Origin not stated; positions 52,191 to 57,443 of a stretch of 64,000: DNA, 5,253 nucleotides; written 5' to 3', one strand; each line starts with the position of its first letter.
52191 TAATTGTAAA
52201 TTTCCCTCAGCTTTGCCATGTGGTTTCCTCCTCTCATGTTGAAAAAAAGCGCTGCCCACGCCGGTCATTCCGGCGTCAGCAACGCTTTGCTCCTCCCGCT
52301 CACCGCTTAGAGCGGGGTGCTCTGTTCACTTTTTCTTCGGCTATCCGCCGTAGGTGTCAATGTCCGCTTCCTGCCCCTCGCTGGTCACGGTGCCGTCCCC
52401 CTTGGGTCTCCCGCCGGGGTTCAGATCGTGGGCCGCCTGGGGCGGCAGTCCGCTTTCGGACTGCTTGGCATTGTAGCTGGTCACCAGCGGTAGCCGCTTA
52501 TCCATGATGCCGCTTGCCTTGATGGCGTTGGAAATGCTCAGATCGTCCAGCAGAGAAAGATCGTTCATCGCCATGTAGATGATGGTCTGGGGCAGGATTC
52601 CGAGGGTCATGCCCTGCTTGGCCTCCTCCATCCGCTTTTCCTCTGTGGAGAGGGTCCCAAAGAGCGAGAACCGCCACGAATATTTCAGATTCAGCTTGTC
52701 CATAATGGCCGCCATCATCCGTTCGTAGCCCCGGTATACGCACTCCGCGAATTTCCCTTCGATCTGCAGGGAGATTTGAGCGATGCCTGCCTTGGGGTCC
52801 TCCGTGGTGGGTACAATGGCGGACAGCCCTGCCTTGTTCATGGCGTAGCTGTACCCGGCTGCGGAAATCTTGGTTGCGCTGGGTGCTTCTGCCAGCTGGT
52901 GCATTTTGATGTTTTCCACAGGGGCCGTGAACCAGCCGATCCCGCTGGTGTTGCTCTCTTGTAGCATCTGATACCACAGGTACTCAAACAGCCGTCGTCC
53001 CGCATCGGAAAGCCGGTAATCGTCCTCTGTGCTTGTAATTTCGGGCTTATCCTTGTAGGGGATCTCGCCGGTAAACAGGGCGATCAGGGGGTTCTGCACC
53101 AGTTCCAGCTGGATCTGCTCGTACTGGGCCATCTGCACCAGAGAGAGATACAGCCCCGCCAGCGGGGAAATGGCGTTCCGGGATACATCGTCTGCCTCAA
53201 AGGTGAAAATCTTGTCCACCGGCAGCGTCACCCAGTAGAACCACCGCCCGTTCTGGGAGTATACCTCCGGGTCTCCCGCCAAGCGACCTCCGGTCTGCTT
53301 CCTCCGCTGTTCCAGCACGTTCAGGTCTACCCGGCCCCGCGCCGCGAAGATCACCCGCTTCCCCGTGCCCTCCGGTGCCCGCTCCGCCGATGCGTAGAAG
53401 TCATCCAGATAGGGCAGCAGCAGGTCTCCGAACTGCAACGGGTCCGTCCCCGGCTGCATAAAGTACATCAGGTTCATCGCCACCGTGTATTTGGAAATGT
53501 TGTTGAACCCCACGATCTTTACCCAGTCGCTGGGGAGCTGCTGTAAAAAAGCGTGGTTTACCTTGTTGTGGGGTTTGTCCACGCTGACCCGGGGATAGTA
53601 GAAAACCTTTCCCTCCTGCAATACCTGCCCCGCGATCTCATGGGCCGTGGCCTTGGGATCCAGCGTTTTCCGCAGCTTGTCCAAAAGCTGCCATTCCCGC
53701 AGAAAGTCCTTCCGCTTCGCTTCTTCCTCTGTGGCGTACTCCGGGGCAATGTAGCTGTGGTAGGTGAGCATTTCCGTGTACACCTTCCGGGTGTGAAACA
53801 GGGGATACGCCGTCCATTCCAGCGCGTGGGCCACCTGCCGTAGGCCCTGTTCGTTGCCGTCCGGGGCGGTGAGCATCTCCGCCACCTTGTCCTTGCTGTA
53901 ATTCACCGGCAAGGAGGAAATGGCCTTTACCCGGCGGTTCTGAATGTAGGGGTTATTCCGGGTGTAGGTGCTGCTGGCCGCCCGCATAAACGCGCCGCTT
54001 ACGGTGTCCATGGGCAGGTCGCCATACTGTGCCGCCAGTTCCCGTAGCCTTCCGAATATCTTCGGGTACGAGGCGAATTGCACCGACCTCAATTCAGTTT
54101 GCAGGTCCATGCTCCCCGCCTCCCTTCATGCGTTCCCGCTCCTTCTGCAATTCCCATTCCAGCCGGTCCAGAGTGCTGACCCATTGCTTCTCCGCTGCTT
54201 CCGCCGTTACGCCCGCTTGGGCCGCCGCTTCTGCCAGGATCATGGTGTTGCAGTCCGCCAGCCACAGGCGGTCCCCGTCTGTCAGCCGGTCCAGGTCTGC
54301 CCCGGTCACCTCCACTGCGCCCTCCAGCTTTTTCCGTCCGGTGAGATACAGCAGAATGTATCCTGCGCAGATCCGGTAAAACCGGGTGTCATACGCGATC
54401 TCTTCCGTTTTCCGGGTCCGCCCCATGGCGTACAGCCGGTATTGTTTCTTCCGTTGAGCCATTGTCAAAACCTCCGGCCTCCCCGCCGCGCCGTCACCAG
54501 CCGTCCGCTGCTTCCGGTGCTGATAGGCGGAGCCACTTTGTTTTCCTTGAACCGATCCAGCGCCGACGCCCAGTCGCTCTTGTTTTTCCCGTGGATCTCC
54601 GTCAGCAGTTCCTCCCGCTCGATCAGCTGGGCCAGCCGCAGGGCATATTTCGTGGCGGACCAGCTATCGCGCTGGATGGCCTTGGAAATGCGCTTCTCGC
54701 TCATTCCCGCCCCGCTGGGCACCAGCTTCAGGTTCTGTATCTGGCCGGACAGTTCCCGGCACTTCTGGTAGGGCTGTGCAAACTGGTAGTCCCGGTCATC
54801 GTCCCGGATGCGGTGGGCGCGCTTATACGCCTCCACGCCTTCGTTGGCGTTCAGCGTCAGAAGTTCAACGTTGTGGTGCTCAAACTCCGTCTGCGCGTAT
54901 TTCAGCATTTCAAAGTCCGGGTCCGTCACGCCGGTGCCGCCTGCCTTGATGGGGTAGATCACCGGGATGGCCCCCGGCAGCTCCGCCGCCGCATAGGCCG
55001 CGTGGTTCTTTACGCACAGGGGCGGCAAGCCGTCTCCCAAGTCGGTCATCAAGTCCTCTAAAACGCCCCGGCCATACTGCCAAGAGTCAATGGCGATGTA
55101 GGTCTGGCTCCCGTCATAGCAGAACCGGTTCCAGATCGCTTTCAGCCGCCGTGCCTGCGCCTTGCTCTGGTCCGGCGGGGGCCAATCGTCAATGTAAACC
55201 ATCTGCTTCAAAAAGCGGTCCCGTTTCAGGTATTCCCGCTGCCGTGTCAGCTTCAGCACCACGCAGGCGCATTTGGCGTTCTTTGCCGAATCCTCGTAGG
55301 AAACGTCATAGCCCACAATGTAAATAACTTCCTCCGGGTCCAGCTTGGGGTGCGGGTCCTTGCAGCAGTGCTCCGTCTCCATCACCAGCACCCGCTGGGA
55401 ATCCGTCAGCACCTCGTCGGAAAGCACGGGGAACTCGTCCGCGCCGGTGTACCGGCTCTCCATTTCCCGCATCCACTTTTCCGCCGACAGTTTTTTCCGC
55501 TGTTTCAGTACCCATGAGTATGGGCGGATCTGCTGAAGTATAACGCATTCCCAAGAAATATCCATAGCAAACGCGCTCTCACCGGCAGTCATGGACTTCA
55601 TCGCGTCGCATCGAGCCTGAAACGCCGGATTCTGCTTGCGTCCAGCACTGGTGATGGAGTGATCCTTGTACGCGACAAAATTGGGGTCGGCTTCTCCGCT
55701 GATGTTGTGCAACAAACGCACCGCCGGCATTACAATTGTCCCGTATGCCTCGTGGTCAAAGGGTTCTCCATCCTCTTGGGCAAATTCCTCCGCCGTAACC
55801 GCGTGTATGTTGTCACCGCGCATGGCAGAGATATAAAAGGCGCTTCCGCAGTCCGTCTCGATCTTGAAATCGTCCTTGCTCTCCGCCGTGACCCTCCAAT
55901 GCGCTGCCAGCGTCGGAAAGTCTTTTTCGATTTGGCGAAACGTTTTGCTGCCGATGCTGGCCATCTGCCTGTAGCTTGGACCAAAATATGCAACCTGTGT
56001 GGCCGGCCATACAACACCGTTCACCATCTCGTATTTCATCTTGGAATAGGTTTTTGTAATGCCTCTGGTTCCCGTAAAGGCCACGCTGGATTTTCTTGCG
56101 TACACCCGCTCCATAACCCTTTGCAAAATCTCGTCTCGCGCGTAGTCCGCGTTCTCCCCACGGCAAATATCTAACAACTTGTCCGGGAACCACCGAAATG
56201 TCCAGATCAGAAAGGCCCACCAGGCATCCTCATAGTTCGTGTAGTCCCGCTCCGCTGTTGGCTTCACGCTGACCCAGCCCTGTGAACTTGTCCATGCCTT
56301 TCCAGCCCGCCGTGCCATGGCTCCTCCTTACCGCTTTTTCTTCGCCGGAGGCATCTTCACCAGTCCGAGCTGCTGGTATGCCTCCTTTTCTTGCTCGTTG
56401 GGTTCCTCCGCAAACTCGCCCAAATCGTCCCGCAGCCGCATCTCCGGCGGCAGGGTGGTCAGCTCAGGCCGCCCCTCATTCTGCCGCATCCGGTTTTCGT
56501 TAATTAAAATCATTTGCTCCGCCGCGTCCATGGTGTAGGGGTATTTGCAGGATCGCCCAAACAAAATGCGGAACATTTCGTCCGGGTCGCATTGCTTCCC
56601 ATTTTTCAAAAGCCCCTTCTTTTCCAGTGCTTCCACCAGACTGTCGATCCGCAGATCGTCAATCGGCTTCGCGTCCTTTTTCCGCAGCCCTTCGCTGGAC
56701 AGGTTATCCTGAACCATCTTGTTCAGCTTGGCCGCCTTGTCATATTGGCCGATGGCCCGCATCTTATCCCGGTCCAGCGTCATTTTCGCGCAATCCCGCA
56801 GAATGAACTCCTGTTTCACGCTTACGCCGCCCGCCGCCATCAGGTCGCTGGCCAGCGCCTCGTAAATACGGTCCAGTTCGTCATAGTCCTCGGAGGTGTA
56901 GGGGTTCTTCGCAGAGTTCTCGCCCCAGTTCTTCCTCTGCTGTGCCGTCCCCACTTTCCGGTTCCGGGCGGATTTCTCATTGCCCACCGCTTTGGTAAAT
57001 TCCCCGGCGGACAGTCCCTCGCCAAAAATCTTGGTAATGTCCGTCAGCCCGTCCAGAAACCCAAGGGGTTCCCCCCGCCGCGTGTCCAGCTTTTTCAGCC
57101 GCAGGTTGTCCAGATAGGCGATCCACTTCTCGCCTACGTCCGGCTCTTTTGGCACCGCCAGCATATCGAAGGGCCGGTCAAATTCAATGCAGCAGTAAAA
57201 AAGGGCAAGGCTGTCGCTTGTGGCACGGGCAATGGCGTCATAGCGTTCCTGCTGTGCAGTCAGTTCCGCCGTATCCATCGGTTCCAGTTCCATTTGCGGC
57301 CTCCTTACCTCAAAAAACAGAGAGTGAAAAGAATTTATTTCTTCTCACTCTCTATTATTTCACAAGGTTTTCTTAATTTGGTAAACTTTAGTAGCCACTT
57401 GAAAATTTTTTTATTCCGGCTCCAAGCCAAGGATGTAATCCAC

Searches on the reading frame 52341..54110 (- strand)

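Call 13: search_protein_families(library=pfam, proteins=[window:52341-54110:-], max_evalue=0.001)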
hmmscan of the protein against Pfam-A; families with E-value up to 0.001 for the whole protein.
window:52341-54110:- (589 aa): 0 families

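Call 15: search_protein_families(library=phrogs, proteins=[window:52341-54110:-], max_evalue=0.001)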
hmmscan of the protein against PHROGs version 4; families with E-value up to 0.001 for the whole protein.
window:52341-54110:- (589 aa): 1 family
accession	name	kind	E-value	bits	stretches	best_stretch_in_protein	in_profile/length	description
phrog_2739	-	head and packaging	1e-25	91.4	2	68-228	45-197/501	portal protein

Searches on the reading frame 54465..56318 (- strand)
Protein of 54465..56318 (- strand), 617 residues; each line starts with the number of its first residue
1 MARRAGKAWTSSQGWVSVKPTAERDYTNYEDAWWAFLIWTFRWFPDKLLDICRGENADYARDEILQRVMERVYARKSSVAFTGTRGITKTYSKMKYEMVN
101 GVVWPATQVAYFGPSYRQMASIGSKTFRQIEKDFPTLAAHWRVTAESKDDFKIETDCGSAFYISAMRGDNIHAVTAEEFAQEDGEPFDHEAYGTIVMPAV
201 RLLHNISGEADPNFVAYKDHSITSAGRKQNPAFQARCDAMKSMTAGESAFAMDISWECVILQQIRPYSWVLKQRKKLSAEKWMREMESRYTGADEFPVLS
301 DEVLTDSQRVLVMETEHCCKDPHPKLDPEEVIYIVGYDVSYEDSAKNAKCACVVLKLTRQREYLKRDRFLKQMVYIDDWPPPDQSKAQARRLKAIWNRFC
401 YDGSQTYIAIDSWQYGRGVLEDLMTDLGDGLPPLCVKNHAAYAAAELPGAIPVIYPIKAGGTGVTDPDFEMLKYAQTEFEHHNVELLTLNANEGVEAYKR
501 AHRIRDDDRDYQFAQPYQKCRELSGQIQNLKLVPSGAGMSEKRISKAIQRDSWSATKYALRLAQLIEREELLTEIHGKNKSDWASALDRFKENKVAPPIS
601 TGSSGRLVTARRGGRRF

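Call 13: search_protein_families(library=pfam, proteins=[window:54465-56318:-], max_evalue=0.001)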
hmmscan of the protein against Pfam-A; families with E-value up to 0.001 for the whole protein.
window:54465-56318:- (617 aa): 0 families

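Call 15: search_protein_families(library=phrogs, proteins=[window:54465-56318:-], max_evalue=0.001)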
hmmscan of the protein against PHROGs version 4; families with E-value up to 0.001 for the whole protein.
window:54465-56318:- (617 aa): 2 families
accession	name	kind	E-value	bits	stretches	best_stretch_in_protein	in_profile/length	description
phrog_15503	-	unknown function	9.8e-12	45.8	1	34-189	44-202/245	-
phrog_26582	-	unknown function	2.4e-05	24.8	0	366-570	137-341/363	-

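Call 78: search_protein_families(library=ncbifam, proteins=[window:54465-56318:-], max_evalue=0.001)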
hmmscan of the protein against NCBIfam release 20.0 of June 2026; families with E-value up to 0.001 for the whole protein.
window:54465-56318:- (617 aa): 0 families

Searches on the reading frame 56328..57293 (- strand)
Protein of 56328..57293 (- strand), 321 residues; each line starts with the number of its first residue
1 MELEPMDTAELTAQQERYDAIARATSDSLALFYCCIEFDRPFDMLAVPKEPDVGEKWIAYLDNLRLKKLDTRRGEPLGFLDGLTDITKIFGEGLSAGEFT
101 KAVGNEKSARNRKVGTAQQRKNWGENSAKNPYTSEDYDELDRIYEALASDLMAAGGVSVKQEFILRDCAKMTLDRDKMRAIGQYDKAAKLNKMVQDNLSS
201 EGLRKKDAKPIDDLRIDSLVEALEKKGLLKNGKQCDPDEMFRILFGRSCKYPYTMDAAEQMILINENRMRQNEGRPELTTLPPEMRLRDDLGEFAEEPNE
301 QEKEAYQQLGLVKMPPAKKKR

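Call 13: search_protein_families(library=pfam, proteins=[window:56328-57293:-], max_evalue=0.001)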
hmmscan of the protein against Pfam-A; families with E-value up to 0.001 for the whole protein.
window:56328-57293:- (321 aa): 0 families

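Call 15: search_protein_families(library=phrogs, proteins=[window:56328-57293:-], max_evalue=0.001)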
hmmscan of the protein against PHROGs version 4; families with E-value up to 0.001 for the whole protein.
window:56328-57293:- (321 aa): 1 family
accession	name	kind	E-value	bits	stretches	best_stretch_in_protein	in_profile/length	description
phrog_3314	-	unknown function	8.3e-07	29.7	1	105-229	119-238/286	-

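Call 78: search_protein_families(library=ncbifam, proteins=[window:56328-57293:-], max_evalue=0.001)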
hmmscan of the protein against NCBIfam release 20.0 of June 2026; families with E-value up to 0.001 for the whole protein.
window:56328-57293:- (321 aa): 0 families
